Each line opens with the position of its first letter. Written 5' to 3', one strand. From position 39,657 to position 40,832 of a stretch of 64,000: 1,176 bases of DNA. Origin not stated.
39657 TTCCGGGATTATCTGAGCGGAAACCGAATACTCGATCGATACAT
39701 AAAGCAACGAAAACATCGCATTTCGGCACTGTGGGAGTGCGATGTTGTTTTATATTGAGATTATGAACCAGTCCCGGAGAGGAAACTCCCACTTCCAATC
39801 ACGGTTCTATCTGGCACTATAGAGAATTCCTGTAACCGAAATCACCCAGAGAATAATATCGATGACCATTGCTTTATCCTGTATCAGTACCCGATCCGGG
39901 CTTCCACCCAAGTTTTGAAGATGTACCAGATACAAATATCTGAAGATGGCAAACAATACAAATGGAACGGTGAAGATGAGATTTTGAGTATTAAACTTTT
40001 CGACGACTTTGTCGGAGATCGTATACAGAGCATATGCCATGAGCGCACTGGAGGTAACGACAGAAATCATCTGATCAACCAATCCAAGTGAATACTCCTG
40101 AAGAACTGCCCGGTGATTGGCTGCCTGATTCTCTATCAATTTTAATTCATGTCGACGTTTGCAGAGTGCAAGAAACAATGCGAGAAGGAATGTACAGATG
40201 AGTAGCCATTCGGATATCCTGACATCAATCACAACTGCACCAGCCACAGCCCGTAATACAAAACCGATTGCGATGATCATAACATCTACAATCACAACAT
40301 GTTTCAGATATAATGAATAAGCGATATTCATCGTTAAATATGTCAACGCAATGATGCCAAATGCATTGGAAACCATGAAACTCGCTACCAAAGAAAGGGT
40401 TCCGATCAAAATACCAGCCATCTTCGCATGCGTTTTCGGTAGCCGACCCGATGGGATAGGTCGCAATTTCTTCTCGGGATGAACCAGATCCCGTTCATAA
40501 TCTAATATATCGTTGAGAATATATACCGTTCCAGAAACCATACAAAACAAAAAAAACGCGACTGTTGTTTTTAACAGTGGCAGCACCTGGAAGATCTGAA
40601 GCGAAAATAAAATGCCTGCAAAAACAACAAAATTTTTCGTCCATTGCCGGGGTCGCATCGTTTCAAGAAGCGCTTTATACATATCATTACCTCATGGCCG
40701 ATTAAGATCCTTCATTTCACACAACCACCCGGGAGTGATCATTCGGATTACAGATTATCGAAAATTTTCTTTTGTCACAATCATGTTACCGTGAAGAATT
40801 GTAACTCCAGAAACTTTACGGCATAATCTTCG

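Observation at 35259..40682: Polyprenyl-phosphate sugar glycosylation module: GT2 synthase-like, ArnT/PMT-like GT-C and DPPR-synthase-like UbiA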

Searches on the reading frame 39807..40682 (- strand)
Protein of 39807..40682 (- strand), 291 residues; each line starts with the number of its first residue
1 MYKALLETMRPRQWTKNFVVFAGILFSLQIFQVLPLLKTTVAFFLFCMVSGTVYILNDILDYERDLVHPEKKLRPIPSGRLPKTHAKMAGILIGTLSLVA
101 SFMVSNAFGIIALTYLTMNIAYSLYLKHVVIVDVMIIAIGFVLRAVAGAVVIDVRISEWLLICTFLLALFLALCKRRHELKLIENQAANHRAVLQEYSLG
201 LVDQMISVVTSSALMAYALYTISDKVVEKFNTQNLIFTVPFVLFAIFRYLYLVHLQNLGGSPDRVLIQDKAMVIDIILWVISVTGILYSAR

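Call 5: search_protein_families(library=pfam, proteins=[window:39807-40682:-], max_evalue=0.01)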
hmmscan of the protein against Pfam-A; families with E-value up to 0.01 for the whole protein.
window:39807-40682:- (291 aa): 1 family
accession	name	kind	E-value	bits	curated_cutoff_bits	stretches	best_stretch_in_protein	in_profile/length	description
PF01040.23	UbiA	-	1e-22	81.1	34.2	1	20-257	5-236/250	UbiA prenyltransferase family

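Call 6: search_protein_families(library=ncbifam, proteins=[window:39807-40682:-], max_evalue=0.01)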
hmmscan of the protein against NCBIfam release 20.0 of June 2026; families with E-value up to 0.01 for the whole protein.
window:39807-40682:- (291 aa): 16 families
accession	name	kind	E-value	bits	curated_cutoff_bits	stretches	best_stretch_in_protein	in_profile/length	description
NF008977.0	PRK12324.1-2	equivalog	6.8e-87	291.6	234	1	4-290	4-290/297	decaprenyl-phosphate phosphoribosyltransferase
NF008978.0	PRK12324.1-4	equivalog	1.3e-63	214.9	207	1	3-284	33-316/322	decaprenyl-phosphate phosphoribosyltransferase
NF006088.0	PRK08238.1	equivalog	8.1e-53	179.7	351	1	2-278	192-471/482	UbiA family prenyltransferase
NF008976.0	PRK12324.1-1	equivalog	3.1e-47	161.5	474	1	4-285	20-301/306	decaprenyl-phosphate phosphoribosyltransferase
NF009523.0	PRK12884.1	equivalog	2.3e-17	63.1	269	1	3-173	5-169/279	prenyltransferase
NF009522.0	PRK12883.1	equivalog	5.1e-12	45.9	353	1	3-174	4-173/279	geranylgeranylglycerol-phosphate geranylgeranyltransferase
TIGR01473.1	cyoE_ctaB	equivalog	3.8e-10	40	210.3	1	4-157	2-157/281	heme o synthase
NF035940.1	prenyl_rel_EboC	equivalog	6.3e-10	38.9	250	1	39-143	37-143/292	UbiA-like protein EboC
NF005742.0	PRK07566.1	equivalog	2.2e-08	33.6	313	1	3-166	29-198/315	chlorophyll synthase ChlG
NF009521.0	PRK12882.1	equivalog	7.9e-08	31.9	296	1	3-204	6-201/280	geranylgeranylglycerol-phosphate geranylgeranyltransferase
TIGR01476.1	chlor_syn_BchG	subfamily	2.8e-06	27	212.3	1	5-154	3-158/283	(bacterio)chlorophyll synthase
NF009058.0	PRK12392.1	subfamily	1.9e-05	23.9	494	1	3-125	15-138/333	bacteriochlorophyll c synthase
NF009516.0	PRK12875.1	equivalog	0.00015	21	205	1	5-127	20-147/292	prenyltransferase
NF045897.1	SCO3242_trans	equivalog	0.00047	19.8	260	1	56-135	50-128/287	SCO3242 family prenyltransferase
NF009524.0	PRK12886.1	equivalog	0.00071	19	387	1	21-172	26-176/291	prenyltransferase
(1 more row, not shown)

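Call 19: search_solved_structures(query=window:39807-40682:-, max_evalue=0.01, show_alignments=2)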
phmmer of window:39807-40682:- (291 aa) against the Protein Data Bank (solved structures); distinct sequences matched with E-value up to 0.01: 3.
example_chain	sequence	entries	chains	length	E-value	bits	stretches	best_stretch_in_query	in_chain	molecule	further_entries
8j8j_D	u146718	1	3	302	6e-39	137.6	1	5-284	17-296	Decaprenyl-phosphate phosphoribosyltransferase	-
8j8k_A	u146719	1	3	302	3.1e-30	109.1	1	5-284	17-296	Decaprenyl-phosphate phosphoribosyltransferase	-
6m31_A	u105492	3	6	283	5.6e-06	29.5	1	21-164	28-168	Digeranylgeranylglyceryl phosphate synthase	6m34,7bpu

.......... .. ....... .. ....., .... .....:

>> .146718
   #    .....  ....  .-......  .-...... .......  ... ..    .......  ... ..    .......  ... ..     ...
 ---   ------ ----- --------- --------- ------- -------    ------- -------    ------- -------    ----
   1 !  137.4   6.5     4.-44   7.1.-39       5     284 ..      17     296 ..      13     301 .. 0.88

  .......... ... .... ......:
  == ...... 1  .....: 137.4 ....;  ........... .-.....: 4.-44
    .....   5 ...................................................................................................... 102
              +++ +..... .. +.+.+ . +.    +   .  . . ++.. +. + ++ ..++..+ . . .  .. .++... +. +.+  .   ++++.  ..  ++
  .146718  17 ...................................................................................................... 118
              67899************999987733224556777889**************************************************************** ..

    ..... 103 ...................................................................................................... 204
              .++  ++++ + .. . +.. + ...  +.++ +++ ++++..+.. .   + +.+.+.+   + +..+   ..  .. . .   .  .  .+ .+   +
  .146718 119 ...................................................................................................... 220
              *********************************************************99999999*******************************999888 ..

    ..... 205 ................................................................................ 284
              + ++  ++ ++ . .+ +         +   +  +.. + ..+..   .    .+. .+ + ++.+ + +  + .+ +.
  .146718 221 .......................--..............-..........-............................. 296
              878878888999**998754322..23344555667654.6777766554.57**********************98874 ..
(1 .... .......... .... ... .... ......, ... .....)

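Call 27: find_homologous_proteins(query=window:39807-40682:-, max_evalue=1e-10)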
Query window:39807-40682:- (291 aa): 8000 proteins with E <= 1e-10 among 8000 candidates; the best 120 are listed.
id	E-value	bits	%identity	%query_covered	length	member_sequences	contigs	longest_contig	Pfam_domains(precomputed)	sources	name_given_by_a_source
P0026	1.6e-180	617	100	100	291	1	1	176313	PF01040.24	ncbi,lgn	-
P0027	1.3e-138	479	78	99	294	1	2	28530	PF01040.24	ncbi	-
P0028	2.2e-138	479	79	98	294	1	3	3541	PF01040.24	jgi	-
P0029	3.1e-136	471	78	99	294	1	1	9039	PF01040.24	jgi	-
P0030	4.4e-134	464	75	99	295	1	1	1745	PF01040.24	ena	-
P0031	2.4e-130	452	75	100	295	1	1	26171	PF01040.24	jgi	jgi:4-hydroxybenzoate polyprenyltransferase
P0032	2.1e-127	443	74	99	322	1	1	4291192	PF01040.24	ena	-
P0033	4.9e-125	435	73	99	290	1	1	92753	PF01040.24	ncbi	-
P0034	1.9e-123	430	67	99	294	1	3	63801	PF01040.24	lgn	-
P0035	4.4e-123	428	70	99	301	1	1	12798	PF01040.24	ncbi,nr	ncbi:decaprenyl-phosphate phosphoribosyltransferase [bacterium]|nr:decaprenyl-phosphate phosphoribos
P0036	1.1e-121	424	68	99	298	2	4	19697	PF01040.24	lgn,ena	-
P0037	1.6e-117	410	69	100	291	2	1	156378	PF01040.24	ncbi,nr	ncbi:decaprenyl-phosphate phosphoribosyltransferase [bacterium]|nr:decaprenyl-phosphate phosphoribos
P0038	1.3e-115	404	65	98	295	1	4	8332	PF01040.24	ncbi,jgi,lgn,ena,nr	ncbi:MAG TPA: decaprenyl-phosphate phosphoribosyltransferase [bacterium]|nr:decaprenyl-phosphate pho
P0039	2.1e-115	403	64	99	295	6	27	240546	PF01040.24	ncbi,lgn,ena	-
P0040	1.5e-114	400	64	98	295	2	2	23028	PF01040.24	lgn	-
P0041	1.0e-113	398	66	98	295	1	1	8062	PF01040.24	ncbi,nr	ncbi:decaprenyl-phosphate phosphoribosyltransferase [bacterium]|nr:decaprenyl-phosphate phosphoribos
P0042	4.2e-113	396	65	98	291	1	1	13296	PF01040.24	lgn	-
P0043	1.2e-112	394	64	98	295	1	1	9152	PF01040.24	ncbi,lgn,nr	ncbi:decaprenyl-phosphate phosphoribosyltransferase [bacterium]|nr:decaprenyl-phosphate phosphoribos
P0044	5.1e-112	392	65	99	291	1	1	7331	PF01040.24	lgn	-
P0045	1.7e-111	390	63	98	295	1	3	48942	PF01040.24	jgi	jgi:4-hydroxybenzoate polyprenyltransferase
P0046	7.7e-111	388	62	99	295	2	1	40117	PF01040.24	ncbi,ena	-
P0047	1.1e-109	384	62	100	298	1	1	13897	PF01040.24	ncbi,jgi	-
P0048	1.4e-109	384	63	98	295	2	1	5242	PF01040.24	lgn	-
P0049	1.9e-109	384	63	98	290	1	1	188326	PF01040.24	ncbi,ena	-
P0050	3.0e-109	383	62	98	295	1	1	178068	PF01040.24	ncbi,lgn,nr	ncbi:decaprenyl-phosphate phosphoribosyltransferase [bacterium]|nr:decaprenyl-phosphate phosphoribos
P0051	3.2e-107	376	62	100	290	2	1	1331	PF01040.24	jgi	-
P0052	7.0e-105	369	61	99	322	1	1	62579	PF01040.24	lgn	-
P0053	1.8e-104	367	61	98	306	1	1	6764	PF01040.24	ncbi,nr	ncbi:decaprenyl-phosphate phosphoribosyltransferase [bacterium]|nr:decaprenyl-phosphate phosphoribos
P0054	4.4e-100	353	56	98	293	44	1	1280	PF01040.24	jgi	-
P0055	2.0e-99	351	57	99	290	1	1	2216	PF01040.24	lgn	-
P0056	2.3e-99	351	55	96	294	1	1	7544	PF01040.24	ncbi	-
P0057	4.1e-99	350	57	99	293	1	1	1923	PF01040.24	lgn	-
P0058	4.4e-99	350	57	99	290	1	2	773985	PF01040.24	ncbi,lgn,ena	-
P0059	5.3e-99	349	56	99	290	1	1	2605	PF01040.24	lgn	-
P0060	8.8e-99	349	56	99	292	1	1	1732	PF01040.24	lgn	-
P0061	1.3e-98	348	56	98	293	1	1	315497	PF01040.24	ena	-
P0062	1.5e-98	348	52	99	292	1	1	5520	PF01040.24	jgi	jgi:4-hydroxybenzoate polyprenyltransferase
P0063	2.3e-98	347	54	99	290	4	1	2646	PF01040.24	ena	-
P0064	4.8e-98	346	58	97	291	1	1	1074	PF01040.24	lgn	-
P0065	5.0e-98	346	58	97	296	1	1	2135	PF01040.24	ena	-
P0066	7.6e-98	346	55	99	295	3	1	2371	PF01040.24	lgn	-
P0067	9.8e-98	345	57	95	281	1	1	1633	PF01040.24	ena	-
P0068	1.4e-97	345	55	99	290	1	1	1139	PF01040.24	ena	-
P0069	1.4e-97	345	57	99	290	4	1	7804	PF01040.24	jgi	-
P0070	2.6e-97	344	55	99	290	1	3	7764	PF01040.24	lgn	-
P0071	2.8e-97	344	55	99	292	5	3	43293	PF01040.24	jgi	-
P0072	3.0e-97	344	54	98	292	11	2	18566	PF01040.24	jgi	-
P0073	3.3e-97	343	57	99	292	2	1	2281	PF01040.24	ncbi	-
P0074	3.7e-97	343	57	98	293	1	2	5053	PF01040.24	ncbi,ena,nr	ncbi:MAG TPA: decaprenyl-phosphate phosphoribosyltransferase [Thermodesulfovibrionia bacterium]|nr:d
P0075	4.2e-97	343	58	97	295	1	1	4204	PF01040.24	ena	-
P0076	4.4e-97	343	55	98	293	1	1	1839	PF01040.24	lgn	-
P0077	4.9e-97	343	56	98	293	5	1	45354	PF01040.24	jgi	jgi:4-hydroxybenzoate polyprenyltransferase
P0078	6.3e-97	343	59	97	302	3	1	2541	PF01040.24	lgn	-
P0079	6.4e-97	343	54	99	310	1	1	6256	PF01040.24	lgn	-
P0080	6.6e-97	342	59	98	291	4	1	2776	PF01040.24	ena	-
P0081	6.7e-97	342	53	98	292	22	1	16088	PF01040.24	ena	-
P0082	7.1e-97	342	56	97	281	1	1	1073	PF01040.24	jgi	-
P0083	7.2e-97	342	58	98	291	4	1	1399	PF01040.24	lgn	-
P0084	7.4e-97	342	54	99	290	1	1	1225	PF01040.24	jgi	jgi:4-hydroxybenzoate polyprenyltransferase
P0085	8.0e-97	342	57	91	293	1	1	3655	PF01040.24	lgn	-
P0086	8.5e-97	342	56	99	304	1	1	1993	PF01040.24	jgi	jgi:4-hydroxybenzoate polyprenyltransferase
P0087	9.1e-97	342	55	100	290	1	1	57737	PF01040.24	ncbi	-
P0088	9.9e-97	342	53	98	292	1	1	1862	PF01040.24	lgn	-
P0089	1.3e-96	342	53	98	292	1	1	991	PF01040.24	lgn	-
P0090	1.3e-96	342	55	99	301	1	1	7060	PF01040.24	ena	-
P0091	1.3e-96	342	54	98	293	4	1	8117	PF01040.24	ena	-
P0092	1.3e-96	342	57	97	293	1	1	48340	PF01040.24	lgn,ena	-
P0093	1.3e-96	342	55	98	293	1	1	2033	PF01040.24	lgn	-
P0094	1.3e-96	341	55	98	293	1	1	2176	PF01040.24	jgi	-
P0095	1.3e-96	341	57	97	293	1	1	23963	PF01040.24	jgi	-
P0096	1.4e-96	341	53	98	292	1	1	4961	PF01040.24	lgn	-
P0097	1.4e-96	341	55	99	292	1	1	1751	PF01040.24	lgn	-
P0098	1.7e-96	341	57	96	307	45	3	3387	PF01040.24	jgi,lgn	-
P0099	1.9e-96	341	55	98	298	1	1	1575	PF01040.24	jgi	jgi:4-hydroxybenzoate polyprenyltransferase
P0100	2.4e-96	341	53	98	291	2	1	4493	PF01040.24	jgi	jgi:4-hydroxybenzoate polyprenyltransferase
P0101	2.9e-96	340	56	99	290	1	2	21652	PF01040.24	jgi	-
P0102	3.3e-96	340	53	99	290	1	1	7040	PF01040.24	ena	-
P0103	3.3e-96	340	56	99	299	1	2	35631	PF01040.24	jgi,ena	-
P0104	3.3e-96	340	57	97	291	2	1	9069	PF01040.24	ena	-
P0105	3.6e-96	340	54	99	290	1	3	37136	PF01040.24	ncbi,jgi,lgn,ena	-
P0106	4.1e-96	340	54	98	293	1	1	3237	PF01040.24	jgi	-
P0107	4.2e-96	340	54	99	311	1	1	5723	PF01040.24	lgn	-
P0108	4.2e-96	340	56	99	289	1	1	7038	PF01040.24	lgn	-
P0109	5.4e-96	340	55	98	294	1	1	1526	PF01040.24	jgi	-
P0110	5.5e-96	339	53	99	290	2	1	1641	PF01040.24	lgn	-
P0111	6.1e-96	339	56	98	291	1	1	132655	PF01040.24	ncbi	ncbi:MAG: decaprenyl-phosphate phosphoribosyltransferase [Elusimicrobiota bacterium]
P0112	6.4e-96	339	55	98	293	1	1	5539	PF01040.24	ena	-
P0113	6.8e-96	339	57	98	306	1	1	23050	PF01040.24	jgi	jgi:4-hydroxybenzoate polyprenyltransferase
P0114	7.2e-96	339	56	91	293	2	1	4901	PF01040.24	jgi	jgi:4-hydroxybenzoate polyprenyltransferase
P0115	7.4e-96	339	56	99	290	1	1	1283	PF01040.24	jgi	jgi:4-hydroxybenzoate polyprenyltransferase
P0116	7.8e-96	339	55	98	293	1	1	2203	PF01040.24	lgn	-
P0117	7.9e-96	339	55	94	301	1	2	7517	PF01040.24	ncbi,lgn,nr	ncbi:MAG: decaprenyl-phosphate phosphoribosyltransferase [Deltaproteobacteria bacterium]|nr:MAG: dec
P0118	8.5e-96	339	55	98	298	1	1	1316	PF01040.24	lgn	-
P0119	8.8e-96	339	54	99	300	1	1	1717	PF01040.24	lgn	-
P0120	8.8e-96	339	56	99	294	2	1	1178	PF01040.24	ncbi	-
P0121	9.0e-96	339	56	98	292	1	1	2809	PF01040.24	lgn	-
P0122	9.7e-96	339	53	99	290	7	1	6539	PF01040.24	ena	-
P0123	1.2e-95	338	54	99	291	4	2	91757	PF01040.24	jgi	-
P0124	1.4e-95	338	54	97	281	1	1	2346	PF01040.24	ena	-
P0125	1.6e-95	338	56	96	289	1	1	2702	PF01040.24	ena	-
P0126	1.6e-95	338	56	96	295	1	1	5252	PF01040.24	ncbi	-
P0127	1.9e-95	338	55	99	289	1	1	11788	PF01040.24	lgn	-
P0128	1.9e-95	338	54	99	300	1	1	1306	PF01040.24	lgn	-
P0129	2.0e-95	338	54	99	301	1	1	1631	PF01040.24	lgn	-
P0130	2.1e-95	338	57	90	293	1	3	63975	PF01040.24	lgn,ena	-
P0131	2.2e-95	338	59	91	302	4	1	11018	PF01040.24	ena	-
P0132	2.2e-95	337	57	98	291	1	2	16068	PF01040.24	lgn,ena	-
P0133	2.3e-95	337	54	99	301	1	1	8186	PF01040.24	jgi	jgi:4-hydroxybenzoate polyprenyltransferase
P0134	2.5e-95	337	53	99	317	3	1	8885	PF01040.24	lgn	-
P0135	2.6e-95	337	56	98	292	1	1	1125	PF01040.24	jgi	jgi:4-hydroxybenzoate polyprenyltransferase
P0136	2.8e-95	337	55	98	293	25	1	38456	PF01040.24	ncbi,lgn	-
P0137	3.0e-95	337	53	100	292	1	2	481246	PF01040.24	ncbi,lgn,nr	ncbi:MAG: decaprenyl-phosphate phosphoribosyltransferase [Candidatus Aminicenantes bacterium]|nr:dec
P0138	3.2e-95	337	56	98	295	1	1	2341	PF01040.24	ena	-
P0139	3.3e-95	337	55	98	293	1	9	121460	PF01040.24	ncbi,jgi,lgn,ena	jgi:4-hydroxybenzoate polyprenyltransferase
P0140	3.4e-95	337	58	91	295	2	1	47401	PF01040.24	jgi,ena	-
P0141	3.4e-95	337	56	99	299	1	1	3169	PF01040.24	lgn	-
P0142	3.7e-95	337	57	91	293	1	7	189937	PF01040.24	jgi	jgi:4-hydroxybenzoate polyprenyltransferase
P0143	3.9e-95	337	55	91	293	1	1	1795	PF01040.24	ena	-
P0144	4.3e-95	337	57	97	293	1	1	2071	PF01040.24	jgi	jgi:4-hydroxybenzoate polyprenyltransferase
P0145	4.9e-95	336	54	95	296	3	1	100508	PF01040.24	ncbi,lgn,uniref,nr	ncbi:decaprenyl-phosphate phosphoribosyltransferase [candidate division KSB3 bacterium]|uniref:Decap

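Call 28: find_encoding_contigs(protein=P0058, flank=8000, max_places=1)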
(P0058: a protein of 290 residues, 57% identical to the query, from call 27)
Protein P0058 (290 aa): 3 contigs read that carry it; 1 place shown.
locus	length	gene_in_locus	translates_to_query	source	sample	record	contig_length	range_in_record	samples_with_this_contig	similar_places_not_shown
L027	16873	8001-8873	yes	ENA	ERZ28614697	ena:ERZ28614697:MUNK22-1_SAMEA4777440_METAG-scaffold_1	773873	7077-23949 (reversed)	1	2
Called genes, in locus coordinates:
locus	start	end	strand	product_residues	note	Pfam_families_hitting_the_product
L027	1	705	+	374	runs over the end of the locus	PF01571:GCV_T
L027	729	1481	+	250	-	PF04029:2-ph_phosp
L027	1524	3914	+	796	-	PF13491:FtsK_4TM, PF17854:FtsK_alpha, PF01580:FtsK_SpoIIIE, PF09397:FtsK_gamma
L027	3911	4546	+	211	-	PF09865:DUF2092 (faint), PF03548:LolA, PF03888:MucB_RseB (weak), PF17131:TP_0789-like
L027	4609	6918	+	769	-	PF02706:Wzz, PF13807:GNVR, PF01656:CbiA (weak), PF10609:ParA, PF13614:AAA_31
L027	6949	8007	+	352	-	PF01408:GFO_IDH_MocA, PF02894:GFO_IDH_MocA_C, PF22725:GFO_IDH_MocA_C3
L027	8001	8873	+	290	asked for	PF01040:UbiA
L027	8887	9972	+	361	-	PF04015:DUF362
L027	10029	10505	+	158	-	PF18924:DUF5674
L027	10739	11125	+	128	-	PF03151:TPT (weak)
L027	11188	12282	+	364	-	PF02350:Epimerase_2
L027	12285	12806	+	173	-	PF02357:NusG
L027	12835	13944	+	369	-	-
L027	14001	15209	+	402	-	PF00155:Aminotran_1_2 (weak), PF01041:DegT_DnrJ_EryC1, PF01212:Beta_elim_lyase (weak)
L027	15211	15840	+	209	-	PF17836:PglD_N, PF25084:LbH_EIF2B, PF25087:GMPPB_C (weak), PF00132:Hexapep (weak)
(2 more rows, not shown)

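Call 29: find_encoding_contigs(protein=P0137, flank=8000, max_places=1)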
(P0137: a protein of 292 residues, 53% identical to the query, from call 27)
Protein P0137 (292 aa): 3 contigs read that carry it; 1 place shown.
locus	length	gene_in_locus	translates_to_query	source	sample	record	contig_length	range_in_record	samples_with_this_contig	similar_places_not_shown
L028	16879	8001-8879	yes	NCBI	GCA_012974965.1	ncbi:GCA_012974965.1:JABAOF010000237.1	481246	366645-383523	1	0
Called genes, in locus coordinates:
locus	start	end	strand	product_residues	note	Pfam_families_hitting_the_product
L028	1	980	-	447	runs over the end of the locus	PF00675:Peptidase_M16, PF05193:Peptidase_M16_C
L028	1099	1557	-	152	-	PF01980:TrmO_N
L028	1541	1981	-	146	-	PF01986:DUF123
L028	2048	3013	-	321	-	PF01063:Aminotran_4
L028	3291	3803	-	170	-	PF19620:DUF6125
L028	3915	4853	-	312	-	PF04055:Radical_SAM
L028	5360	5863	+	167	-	PF14489:QueF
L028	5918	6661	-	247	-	-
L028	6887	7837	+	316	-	PF00892:EamA, PF03151:TPT (faint), PF00892:EamA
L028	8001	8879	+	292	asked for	PF01040:UbiA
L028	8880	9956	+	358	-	PF04015:DUF362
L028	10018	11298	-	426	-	PF09594:GT87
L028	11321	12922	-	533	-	-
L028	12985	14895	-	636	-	PF00884:Sulfatase, PF01663:Phosphodiest, PF16347:SGSH_C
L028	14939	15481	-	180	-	-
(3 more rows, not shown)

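Call 30: find_encoding_contigs(protein=P0111, flank=8000, max_places=1)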
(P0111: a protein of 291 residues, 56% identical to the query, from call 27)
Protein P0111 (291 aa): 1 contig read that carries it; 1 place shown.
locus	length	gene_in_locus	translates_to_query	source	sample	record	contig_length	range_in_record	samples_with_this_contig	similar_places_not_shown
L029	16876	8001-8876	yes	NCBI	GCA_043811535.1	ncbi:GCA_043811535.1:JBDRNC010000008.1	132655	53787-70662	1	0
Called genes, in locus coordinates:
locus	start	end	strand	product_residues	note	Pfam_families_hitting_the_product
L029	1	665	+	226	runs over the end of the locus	PF08889:WbqC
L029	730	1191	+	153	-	PF00132:Hexapep, PF14602:Hexapep_2 (weak)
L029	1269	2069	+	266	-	PF04851:ResIII (faint), PF13191:AAA_16 (faint), PF13173:AAA_14 (faint), PF13401:AAA_22, PF00004:AAA (weak)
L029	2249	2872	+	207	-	PF02585:PIG-L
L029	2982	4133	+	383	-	PF00953:Glycos_transf_4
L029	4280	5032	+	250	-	PF13557:Phenol_MetA_deg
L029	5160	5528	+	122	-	PF13366:PDDEXK_3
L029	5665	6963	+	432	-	PF13638:PIN_4, PF02562:PhoH, PF13604:AAA_30 (weak)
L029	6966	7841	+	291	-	PF02811:PHP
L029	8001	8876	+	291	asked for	PF01040:UbiA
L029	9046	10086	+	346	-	PF01073:3Beta_HSD, PF01370:Epimerase, PF02719:Polysacc_synt_2, PF04321:RmlD_sub_bind, PF13460:NAD_binding_10, PF16363:GDP_Man_Dehyd, PF07993:NAD_binding_4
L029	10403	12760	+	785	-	-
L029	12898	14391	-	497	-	PF13231:PMT_2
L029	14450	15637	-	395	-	-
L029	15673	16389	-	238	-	PF02463:SMC_N (weak), PF00005:ABC_tran, PF13304:AAA_21 (faint)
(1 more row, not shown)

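Call 70: find_encoding_contigs(protein=P0145, flank=8000, max_places=1)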
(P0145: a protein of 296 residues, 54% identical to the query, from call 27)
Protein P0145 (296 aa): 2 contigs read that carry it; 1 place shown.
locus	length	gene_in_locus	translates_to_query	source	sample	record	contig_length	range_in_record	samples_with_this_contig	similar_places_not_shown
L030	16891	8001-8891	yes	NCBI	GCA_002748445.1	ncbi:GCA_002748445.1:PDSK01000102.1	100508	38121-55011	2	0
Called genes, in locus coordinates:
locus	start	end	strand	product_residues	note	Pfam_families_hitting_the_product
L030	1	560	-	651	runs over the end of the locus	PF25145:NfeD1b_N (faint), PF01343:Peptidase_S49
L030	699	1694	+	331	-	PF01408:GFO_IDH_MocA, PF22725:GFO_IDH_MocA_C3, PF02894:GFO_IDH_MocA_C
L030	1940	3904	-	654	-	PF07691:PA14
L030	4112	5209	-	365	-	PF01408:GFO_IDH_MocA, PF22725:GFO_IDH_MocA_C3 (weak), PF02894:GFO_IDH_MocA_C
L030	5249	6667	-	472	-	PF14691:Fer4_20, PF07992:Pyr_redox_2 (weak), PF01262:AlaDh_PNT_C (faint), PF13738:Pyr_redox_3 (faint), PF01266:DAO (faint), PF07992:Pyr_redox_2, PF13450:NAD_binding_8, PF00070:Pyr_redox (weak)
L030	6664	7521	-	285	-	PF00970:FAD_binding_6 (faint), PF00175:NAD_binding_1 (faint), PF10418:DHODB_Fe-S_bind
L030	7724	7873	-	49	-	-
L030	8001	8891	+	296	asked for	PF01040:UbiA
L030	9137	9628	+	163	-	-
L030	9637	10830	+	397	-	PF00534:Glycos_transf_1, PF13692:Glyco_trans_1_4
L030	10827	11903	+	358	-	PF20706:GT4-conflict (weak), PF00534:Glycos_transf_1, PF13692:Glyco_trans_1_4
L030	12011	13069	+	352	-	PF20706:GT4-conflict, PF00534:Glycos_transf_1, PF13692:Glyco_trans_1_4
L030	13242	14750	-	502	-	PF00370:FGGY_N, PF02782:FGGY_C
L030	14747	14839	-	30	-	-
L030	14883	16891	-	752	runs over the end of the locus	-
